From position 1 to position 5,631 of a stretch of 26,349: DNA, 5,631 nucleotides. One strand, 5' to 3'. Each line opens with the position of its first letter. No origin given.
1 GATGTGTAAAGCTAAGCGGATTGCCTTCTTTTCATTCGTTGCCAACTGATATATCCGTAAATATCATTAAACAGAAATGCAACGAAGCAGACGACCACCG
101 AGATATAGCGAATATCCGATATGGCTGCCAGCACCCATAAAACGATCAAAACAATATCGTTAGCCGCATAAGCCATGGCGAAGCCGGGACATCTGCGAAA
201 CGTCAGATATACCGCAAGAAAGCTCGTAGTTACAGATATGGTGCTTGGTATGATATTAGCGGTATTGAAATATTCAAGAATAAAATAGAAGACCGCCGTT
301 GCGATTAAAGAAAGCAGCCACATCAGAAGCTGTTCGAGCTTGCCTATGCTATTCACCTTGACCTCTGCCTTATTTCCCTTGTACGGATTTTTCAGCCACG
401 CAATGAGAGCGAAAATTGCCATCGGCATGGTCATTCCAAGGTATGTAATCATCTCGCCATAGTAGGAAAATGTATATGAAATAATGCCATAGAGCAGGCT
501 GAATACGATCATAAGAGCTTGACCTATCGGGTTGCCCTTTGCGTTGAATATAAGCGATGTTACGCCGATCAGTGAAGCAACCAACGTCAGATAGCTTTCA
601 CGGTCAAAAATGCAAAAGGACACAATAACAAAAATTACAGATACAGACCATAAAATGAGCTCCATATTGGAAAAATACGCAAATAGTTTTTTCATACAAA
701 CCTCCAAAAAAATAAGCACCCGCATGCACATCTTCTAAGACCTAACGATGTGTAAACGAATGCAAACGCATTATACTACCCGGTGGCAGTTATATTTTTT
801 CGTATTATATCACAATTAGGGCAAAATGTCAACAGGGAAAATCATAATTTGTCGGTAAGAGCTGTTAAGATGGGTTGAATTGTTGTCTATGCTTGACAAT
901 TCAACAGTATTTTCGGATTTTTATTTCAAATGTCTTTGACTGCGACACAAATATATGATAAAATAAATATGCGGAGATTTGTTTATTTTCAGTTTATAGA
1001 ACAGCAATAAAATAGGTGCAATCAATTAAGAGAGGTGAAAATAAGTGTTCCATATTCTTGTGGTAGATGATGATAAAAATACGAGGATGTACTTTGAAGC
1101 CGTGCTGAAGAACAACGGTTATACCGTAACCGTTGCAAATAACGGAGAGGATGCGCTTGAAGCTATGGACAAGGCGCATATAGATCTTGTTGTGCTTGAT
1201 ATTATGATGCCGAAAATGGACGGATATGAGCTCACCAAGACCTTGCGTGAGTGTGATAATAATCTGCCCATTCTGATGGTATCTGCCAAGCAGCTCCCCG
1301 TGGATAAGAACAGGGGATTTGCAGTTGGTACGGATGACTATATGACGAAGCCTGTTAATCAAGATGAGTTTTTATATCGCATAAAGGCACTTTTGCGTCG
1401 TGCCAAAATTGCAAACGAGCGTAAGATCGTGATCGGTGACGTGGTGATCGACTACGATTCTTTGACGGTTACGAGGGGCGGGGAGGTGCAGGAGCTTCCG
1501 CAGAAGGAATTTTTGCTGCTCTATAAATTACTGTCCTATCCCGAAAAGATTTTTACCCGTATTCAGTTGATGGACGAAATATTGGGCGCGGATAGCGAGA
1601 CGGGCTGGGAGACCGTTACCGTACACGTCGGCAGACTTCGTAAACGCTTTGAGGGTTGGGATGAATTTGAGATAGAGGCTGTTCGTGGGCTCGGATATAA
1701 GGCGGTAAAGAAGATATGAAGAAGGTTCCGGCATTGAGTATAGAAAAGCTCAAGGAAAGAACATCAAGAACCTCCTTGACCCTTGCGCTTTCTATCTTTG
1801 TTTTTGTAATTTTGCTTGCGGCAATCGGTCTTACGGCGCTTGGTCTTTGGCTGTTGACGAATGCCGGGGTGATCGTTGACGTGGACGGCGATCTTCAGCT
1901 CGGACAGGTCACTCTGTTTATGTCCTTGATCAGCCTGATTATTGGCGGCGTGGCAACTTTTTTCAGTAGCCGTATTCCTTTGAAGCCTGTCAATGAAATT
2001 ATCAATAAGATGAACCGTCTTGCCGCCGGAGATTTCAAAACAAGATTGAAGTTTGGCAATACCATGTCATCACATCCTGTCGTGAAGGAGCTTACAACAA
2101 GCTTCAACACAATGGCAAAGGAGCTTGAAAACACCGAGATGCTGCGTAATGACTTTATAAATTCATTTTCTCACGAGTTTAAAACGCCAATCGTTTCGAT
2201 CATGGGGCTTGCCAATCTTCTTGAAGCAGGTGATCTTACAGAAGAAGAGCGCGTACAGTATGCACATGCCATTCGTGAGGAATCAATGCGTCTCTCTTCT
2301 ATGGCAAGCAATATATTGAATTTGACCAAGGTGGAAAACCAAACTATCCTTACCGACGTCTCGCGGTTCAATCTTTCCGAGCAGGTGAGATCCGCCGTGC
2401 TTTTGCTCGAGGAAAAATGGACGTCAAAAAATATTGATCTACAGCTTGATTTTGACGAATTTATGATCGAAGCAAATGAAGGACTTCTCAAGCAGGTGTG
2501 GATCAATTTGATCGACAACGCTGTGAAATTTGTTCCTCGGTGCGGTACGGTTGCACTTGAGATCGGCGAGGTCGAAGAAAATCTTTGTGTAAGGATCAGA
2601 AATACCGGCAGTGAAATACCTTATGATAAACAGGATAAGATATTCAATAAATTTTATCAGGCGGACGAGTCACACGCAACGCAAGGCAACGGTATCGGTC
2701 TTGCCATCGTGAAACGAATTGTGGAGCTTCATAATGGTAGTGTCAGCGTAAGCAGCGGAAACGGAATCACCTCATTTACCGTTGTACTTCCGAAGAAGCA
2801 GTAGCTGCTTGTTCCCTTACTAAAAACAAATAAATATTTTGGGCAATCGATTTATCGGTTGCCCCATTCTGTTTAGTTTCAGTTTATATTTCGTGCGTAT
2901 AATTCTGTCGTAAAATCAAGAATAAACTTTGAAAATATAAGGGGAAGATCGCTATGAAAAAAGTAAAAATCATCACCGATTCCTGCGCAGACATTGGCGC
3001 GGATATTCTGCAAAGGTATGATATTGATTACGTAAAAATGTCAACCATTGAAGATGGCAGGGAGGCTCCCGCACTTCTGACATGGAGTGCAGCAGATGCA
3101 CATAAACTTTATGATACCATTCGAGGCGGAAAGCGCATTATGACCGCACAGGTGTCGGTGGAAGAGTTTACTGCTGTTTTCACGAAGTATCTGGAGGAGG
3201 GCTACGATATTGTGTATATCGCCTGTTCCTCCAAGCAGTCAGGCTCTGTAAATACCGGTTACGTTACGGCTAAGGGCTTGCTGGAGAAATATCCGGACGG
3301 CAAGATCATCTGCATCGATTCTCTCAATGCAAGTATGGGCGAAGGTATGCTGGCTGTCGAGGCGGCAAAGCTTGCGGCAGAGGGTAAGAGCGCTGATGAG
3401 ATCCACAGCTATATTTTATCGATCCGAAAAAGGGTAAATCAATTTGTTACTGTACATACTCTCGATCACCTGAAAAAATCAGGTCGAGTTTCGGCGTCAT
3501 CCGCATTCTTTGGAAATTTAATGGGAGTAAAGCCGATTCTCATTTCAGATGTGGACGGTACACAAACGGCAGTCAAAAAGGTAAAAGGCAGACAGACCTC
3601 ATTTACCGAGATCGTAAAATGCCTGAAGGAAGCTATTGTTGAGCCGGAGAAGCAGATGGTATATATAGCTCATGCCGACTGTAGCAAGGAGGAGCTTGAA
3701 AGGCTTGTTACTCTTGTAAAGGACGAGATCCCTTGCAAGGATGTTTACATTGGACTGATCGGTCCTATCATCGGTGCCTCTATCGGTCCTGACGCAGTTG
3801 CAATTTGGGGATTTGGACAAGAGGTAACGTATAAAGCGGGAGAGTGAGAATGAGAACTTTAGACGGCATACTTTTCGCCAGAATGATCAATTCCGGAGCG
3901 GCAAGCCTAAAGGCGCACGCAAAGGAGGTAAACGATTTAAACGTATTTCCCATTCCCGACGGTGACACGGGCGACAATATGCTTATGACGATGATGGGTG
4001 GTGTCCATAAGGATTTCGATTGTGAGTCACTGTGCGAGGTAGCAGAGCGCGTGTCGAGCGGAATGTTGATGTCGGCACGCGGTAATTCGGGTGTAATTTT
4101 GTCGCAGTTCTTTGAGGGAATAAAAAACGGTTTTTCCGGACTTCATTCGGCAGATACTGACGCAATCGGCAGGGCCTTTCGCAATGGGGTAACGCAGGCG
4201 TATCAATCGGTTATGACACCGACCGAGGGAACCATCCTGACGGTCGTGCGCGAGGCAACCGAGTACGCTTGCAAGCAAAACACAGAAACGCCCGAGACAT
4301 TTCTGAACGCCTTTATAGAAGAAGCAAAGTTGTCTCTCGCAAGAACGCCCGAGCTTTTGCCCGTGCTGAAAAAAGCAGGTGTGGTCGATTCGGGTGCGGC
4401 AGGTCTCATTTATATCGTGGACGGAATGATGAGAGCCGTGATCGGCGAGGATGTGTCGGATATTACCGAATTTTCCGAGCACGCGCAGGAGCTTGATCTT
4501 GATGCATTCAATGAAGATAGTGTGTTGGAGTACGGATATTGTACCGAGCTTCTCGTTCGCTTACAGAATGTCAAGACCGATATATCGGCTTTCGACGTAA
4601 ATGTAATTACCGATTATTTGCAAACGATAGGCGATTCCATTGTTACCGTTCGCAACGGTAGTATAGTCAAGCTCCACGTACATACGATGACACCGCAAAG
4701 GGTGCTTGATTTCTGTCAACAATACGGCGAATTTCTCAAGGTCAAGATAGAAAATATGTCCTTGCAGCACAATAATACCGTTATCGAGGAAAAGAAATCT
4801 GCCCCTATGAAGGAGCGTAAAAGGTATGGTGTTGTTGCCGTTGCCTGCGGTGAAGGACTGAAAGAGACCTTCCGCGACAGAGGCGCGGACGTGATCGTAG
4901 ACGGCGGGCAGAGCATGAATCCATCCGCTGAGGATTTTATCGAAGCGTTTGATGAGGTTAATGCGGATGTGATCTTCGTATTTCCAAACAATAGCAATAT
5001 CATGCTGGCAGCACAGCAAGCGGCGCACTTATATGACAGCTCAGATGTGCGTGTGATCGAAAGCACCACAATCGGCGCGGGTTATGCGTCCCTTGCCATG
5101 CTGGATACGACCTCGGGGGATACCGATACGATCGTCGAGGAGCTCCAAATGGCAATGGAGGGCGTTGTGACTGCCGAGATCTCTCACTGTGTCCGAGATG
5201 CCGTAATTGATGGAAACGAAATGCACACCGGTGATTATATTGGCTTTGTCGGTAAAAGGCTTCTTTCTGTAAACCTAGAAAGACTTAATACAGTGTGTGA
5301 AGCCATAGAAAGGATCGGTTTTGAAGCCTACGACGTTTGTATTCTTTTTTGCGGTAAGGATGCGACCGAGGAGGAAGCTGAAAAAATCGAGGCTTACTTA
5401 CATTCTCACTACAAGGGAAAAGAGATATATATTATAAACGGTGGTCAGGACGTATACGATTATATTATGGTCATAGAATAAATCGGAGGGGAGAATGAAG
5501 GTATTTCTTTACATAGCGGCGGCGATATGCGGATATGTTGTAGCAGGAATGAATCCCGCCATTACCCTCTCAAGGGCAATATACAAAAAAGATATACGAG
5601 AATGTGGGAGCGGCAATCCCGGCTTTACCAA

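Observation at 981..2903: Twin 18-bp boxes define a small regulon: the two-component system and the lipid operon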

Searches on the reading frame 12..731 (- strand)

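Call 3: search_protein_families(library=pfam, proteins=[window:12-731:-])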
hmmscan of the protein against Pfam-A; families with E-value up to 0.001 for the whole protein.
window:12-731:- (239 aa): 1 family
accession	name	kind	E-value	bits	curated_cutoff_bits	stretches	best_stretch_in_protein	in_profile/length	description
PF04973.17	NMN_transporter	-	1e-32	113.9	27.3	1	46-232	1-175/175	Nicotinamide mononucleotide transporter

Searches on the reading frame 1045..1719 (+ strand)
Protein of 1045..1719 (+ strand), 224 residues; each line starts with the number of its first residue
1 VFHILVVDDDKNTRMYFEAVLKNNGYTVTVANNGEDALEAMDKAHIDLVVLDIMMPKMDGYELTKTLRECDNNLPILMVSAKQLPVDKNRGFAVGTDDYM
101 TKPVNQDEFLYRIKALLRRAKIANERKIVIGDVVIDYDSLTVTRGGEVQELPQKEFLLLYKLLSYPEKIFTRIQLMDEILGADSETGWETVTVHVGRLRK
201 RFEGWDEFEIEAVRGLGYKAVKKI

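Call 3: search_protein_families(library=pfam, proteins=[window:1045-1719:+])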
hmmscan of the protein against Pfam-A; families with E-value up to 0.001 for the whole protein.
window:1045-1719:+ (224 aa): 5 families
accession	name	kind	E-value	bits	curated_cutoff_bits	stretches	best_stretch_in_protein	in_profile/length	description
PF00072.30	Response_reg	-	2.6e-30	105.3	30.2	1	4-113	1-110/111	Response regulator receiver domain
PF00486.34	Trans_reg_C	-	1.4e-15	57.5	26.2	1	149-219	4-76/77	Transcriptional regulatory protein, C terminal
PF23198.2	PDE8A_N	-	8.6e-06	26.2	29.6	1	17-79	26-91/147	PDE8A-like, N-terminal domain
PF06490.17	FleQ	-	0.00012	22.8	22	1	4-109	2-99/108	Flagellar regulatory protein FleQ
PF20161.5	VpsR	-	0.00052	20.2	23.7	0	17-113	23-120/121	VpsR domain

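Call 19: search_protein_families(library=ncbifam, proteins=[window:1045-1719:+], max_evalue=0.00001)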
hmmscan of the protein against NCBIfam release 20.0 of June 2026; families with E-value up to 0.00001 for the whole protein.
window:1045-1719:+ (224 aa): 92 families (the best 25 are shown)
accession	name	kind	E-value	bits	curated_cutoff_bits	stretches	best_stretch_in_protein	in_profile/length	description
NF040689.1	MtrAB_MtrA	equivalog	8e-51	172.5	300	1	4-220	1-218/219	MtrAB system response regulator MtrA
TIGR02154.1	PhoB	equivalog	6.5e-50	169.5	296.2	1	3-219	4-224/226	phosphate regulon transcriptional regulator PhoB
TIGR01387.1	cztR_silR_copR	subfamily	1.1e-46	159.3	279.2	1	4-218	1-216/218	heavy metal response regulator transcription factor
NF033120.0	vanR_FM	exception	3.3e-46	157.8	460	1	3-219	5-228/231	vancomycin resistance response regulator transcription factor, VanR-F/VanR-M family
NF041733.1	resp_reg_CseB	equivalog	1.3e-45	155.6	350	1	3-220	2-226/228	two-component system response regulator CseB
NF053854.1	RespRegPhoBBctds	equivalog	2.6e-45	154.5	270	1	4-219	1-223/225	two-component system response regulator PhoB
NF040534.1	resp_reg_YycF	equivalog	1.9e-43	148.4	340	1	3-218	2-225/231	response regulator YycF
NF045944.1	ResRegRpaBCyano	equivalog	5.4e-43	147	330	1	5-220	1-227/229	response regulator transcription factor RpaB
NF008296.0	PRK11083.1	equivalog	2.7e-42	144.7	273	1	3-219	5-224/228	two-component system response regulator CreB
NF041734.1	resp_reg_RppA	equivalog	1.6e-41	142.2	250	1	3-219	2-226/229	two-component system response regulator RppA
NF051850.1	RespRegRprY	equivalog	3.6e-41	141.1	370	1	3-222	6-228/234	response regulator transcription factor RprY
NF007005.1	PRK09468.1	equivalog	5e-41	140.7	331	1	3-220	5-231/237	osmolarity response regulator transcription factor OmpR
NF033117.2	vanR_ACDEGLN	exception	2.1e-40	138.7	350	1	4-219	1-224/226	VanR-ABDEGLN family response regulator transcription factor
NF045991.1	RespRegCtrARhodob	equivalog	4e-39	134.7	350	1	3-218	2-219/224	response regulator transcription factor CtrA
NF012227.0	AdeR_RR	equivalog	7.3e-38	130.4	340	1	3-219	13-235/239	efflux system response regulator transcription factor AdeR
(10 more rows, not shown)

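Call 29: search_solved_structures(query=window:1045-1719:+, max_evalue=1e-20)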
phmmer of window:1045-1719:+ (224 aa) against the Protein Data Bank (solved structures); distinct sequences matched with E-value up to 1e-20: 29.
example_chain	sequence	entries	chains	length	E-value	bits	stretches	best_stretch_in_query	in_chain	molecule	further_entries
2oqr_A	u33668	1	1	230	4.5e-36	127.8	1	4-219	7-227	Sensory transduction protein regX3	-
2gwr_A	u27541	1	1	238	1.2e-35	126.5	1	3-220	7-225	DNA-binding response regulator mtrA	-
1kgs_A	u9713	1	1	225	4.7e-34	121.2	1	3-220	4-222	DNA BINDING RESPONSE REGULATOR D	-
1ys6_A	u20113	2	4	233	8.8e-31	110.5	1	4-218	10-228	Transcriptional regulatory protein prrA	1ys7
9ji3_J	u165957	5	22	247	5.3e-28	101.4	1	3-219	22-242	DNA-binding response regulator | Possible two component system response transcriptional positive regulator PhoP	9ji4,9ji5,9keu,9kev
3r0j_A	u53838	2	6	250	5.5e-28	101.4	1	3-219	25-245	POSSIBLE TWO COMPONENT SYSTEM RESPONSE TRANSCRIPTIONAL POSITIVE REGULATOR PHOP | Response regulator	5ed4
4b09_A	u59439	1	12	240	4.2e-27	98.5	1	4-219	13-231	TRANSCRIPTIONAL REGULATORY PROTEIN BAER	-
1mvo_A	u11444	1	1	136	1.5e-26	96.7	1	4-123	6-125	PhoP response regulator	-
3q9s_A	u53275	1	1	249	4.2e-26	95.2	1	4-215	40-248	DNA-binding response regulator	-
1nxo_A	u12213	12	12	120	8.5e-26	94.2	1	3-120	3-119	DNA-binding response regulator | Response regulator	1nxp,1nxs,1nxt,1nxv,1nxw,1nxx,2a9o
6eb7_A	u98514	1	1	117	4.6e-25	91.8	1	4-119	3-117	DNA-binding response regulator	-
4uhj_A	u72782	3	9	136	1.3e-24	90.3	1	3-127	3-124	TRANSCRIPTIONAL REGULATORY PROTEIN CPXR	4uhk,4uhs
2zwm_A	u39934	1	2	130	5.3e-24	88.4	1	4-120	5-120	Transcriptional regulatory protein yycF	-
9ket_J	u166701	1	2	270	7e-24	88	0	45-219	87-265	Possible two component system response transcriptional positive regulator PhoP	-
3f6p_A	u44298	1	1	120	8.9e-24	87.6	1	4-119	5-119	Transcriptional regulatory protein yycF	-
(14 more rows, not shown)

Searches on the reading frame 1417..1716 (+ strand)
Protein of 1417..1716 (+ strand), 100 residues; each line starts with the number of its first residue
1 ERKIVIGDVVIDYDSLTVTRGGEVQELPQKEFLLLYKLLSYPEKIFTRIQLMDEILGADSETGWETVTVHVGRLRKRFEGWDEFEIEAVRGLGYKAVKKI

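Call 66: search_solved_structures(query=window:1417-1716:+, max_evalue=0.001)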
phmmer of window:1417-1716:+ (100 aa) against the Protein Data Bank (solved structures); distinct sequences matched with E-value up to 0.001: 45.
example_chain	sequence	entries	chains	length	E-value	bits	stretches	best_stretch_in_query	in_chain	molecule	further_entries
8hih_O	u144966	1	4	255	1e-13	54.5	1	3-98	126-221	Transcriptional regulatory protein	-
8hml_A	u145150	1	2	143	1.1e-13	54.4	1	4-98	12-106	DNA-binding response OmpR family regulator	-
8hig_A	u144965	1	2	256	2e-13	53.6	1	4-98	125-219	DNA-binding response OmpR family regulator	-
3t72_A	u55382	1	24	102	4.4e-11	46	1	9-95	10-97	Phosphate regulon transcriptional regulatory protein phoB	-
1qqi_A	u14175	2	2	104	4.7e-11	45.9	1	9-95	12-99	PHOSPHATE REGULON TRANSCRIPTIONAL REGULATORY PROTEIN PHOB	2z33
1gxp_A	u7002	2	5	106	5e-11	45.9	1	9-95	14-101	PHOSPHATE REGULON TRANSCRIPTIONAL REGULATORY PROTEIN | PHOSPHATE REGULON TRANSCRIPTIONAL REGULATORY PROTEIN PHOB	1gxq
2oqr_A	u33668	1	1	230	2.7e-10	43.5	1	7-95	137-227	Sensory transduction protein regX3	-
2gwr_A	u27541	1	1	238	3.8e-10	43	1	4-96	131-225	DNA-binding response regulator mtrA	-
6kyx_A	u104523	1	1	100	7.2e-09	38.9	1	6-94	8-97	DNA-binding response regulator ArlR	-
6iju_A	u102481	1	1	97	7.8e-09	38.8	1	6-94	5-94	DNA-binding response regulator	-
7e1d_B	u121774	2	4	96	8.4e-09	38.7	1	3-96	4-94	DNA-binding response regulator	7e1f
6is4_A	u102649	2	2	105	9.4e-09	38.6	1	6-94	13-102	Response regulator ArlR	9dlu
7e92_A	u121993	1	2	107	1.2e-08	38.2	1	3-96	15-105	DNA-binding response regulator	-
2hwv_A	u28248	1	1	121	1.9e-08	37.6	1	4-94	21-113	DNA-binding response regulator VicR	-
7e1b_A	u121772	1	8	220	2.8e-08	37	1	3-96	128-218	DNA-binding response regulator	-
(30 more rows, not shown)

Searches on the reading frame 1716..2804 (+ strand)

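Call 3: search_protein_families(library=pfam, proteins=[window:1716-2804:+])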
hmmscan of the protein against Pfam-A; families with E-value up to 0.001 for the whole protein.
window:1716-2804:+ (362 aa): 4 families
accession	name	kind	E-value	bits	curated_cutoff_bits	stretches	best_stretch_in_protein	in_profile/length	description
PF02518.31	HATPase_c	-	4.7e-26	91.8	26.4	1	255-361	3-110/111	Histidine kinase-, DNA gyrase B-, and HSP90-like ATPase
PF00512.31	HisKA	-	7e-13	48.9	26.9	1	144-208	2-65/66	His Kinase A (phospho-acceptor) domain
PF14501.12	HATPase_c_5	-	2e-06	28.1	22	1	261-359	9-102/102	GHKL domain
PF00672.30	HAMP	-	2.3e-06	28.3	25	0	89-112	7-30/53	HAMP domain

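Call 19: search_protein_families(library=ncbifam, proteins=[window:1716-2804:+], max_evalue=0.00001)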
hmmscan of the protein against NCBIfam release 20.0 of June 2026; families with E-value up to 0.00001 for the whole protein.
window:1716-2804:+ (362 aa): 75 families (the best 25 are shown)
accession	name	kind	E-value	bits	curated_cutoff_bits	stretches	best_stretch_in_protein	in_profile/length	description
NF046044.1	PnpS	equivalog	1e-53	182.8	400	1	137-359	163-390/390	two-component system histidine kinase PnpS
TIGR01386.1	cztS_silS_copS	subfamily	1.3e-49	169.4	292.55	1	65-359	166-457/457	heavy metal sensor histidine kinase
NF008312.0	PRK11100.1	equivalog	1.2e-48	166.2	356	1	64-351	186-466/477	two-component system sensor histidine kinase CreC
NF047874.1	MASE3_PAS_HK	subfamily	1.8e-44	152.6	560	1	131-361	385-626/655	MASE3 domain-containing sensor histidine kinase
NF033091.0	HK_VanS_ACDEFG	equivalog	7.4e-41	140.1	400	1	89-359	19-293/293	vancomycin resistance histidine kinase VanS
NF007345.0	PRK09835.1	subfamily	9.5e-41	139.8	423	1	69-361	191-481/482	Cu(+)/Ag(+) sensor histidine kinase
TIGR02966.1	phoR_proteo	equivalog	1.6e-40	139.2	334.2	1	136-355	106-330/333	phosphate regulon sensor histidine kinase PhoR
NF038297.2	hybrid_HK_HrmK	equivalog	3.9e-40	138.1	725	1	125-362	216-459/607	hybrid histidine kinase/response regulator HrmK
NF033092.0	HK_WalK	equivalog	8.1e-40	137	725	1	138-359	366-593/594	cell wall metabolism sensor histidine kinase WalK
NF007837.0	PRK10549.1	equivalog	2.7e-39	135.1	603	1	55-361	155-459/466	envelope stress sensor histidine kinase BaeS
NF012163.2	BaeS_SmeS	equivalog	7.9e-39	133.8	500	1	57-346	157-443/457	sensor histidine kinase efflux regulator BaeS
NF007793.0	PRK10490.1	equivalog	1e-36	126.4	1123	1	132-361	652-883/895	two-component system sensor histidine kinase KdpD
NF052314.1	T9SS_HK_PorY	subfamily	1.5e-36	126.4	350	1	66-356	136-416/418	PorY family sensor histidine kinase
TIGR02956.1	TMAO_torS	equivalog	2.7e-36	125.1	676.5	1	144-353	464-674/967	TMAO reductase system sensor histidine kinase/response regulator TorS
NF012226.0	AdeS_HK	equivalog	2.9e-35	122.1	500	1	21-359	21-352/353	two-component sensor histidine kinase AdeS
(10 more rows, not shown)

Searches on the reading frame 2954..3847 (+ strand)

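Call 3: search_protein_families(library=pfam, proteins=[window:2954-3847:+])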
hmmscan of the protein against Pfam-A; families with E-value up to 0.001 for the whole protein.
window:2954-3847:+ (297 aa): 1 family
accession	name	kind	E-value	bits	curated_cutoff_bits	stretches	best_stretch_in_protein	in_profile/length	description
PF02645.21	DegV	-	1.8e-64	218.2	27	1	3-284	1-275/280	Uncharacterised protein, DegV family COG1307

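Call 19: search_protein_families(library=ncbifam, proteins=[window:2954-3847:+], max_evalue=0.00001)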
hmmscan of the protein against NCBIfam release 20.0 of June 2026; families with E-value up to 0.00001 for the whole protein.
window:2954-3847:+ (297 aa): 2 families
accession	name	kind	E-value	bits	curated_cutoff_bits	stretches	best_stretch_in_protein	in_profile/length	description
TIGR00762.1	DegV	domain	9e-67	225.2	99.7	1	4-284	1-273/276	DegV family EDD domain-containing protein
NF038249.1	fatty_FakB1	equivalog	2.5e-35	122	350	1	3-290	2-283/286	fatty acid kinase binding subunit FakB1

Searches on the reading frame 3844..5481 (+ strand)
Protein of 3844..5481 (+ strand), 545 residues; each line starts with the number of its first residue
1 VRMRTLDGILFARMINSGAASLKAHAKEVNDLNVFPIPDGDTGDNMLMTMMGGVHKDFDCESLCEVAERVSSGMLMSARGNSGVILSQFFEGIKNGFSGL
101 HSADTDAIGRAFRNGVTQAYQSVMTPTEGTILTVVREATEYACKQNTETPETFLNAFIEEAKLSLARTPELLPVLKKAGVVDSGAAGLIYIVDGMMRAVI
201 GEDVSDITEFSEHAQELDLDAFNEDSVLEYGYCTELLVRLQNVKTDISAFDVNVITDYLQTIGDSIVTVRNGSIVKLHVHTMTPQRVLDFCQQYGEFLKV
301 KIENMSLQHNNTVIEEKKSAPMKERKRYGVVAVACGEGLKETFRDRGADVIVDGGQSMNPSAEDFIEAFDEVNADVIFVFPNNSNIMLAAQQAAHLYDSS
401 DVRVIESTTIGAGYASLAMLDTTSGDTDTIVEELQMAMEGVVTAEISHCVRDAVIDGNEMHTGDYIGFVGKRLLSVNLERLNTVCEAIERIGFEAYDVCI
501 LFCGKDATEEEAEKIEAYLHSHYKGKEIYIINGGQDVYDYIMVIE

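Call 3: search_protein_families(library=pfam, proteins=[window:3844-5481:+])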
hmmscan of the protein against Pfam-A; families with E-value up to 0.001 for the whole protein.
window:3844-5481:+ (545 aa): 3 families
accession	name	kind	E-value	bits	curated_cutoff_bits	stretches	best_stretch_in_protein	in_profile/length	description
PF13684.11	FakA-like_C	-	1.4e-58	198.2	23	1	329-545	1-216/216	Fatty acid kinase subunit A-like, C-terminal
PF02734.22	Dak2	-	3.6e-37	128.4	27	1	36-196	1-173/174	DAK2 domain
PF21645.3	FakA-like_M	-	1.4e-24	86.2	24.9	1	229-311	1-79/80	Fatty acid kinase subunit A-like, middle domain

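Call 19: search_protein_families(library=ncbifam, proteins=[window:3844-5481:+], max_evalue=0.00001)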
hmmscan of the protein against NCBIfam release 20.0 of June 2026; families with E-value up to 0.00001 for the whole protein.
window:3844-5481:+ (545 aa): 2 families
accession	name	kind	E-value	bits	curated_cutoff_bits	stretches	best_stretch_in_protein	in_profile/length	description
TIGR03599.1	YloV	subfamily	4.1e-161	537.1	396.1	1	11-545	1-530/530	DAK2 domain fusion protein YloV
NF038248.1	FakA_VfrB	equivalog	2.3e-128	429.1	975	1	5-545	2-549/549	fatty acid kinase catalytic subunit FakA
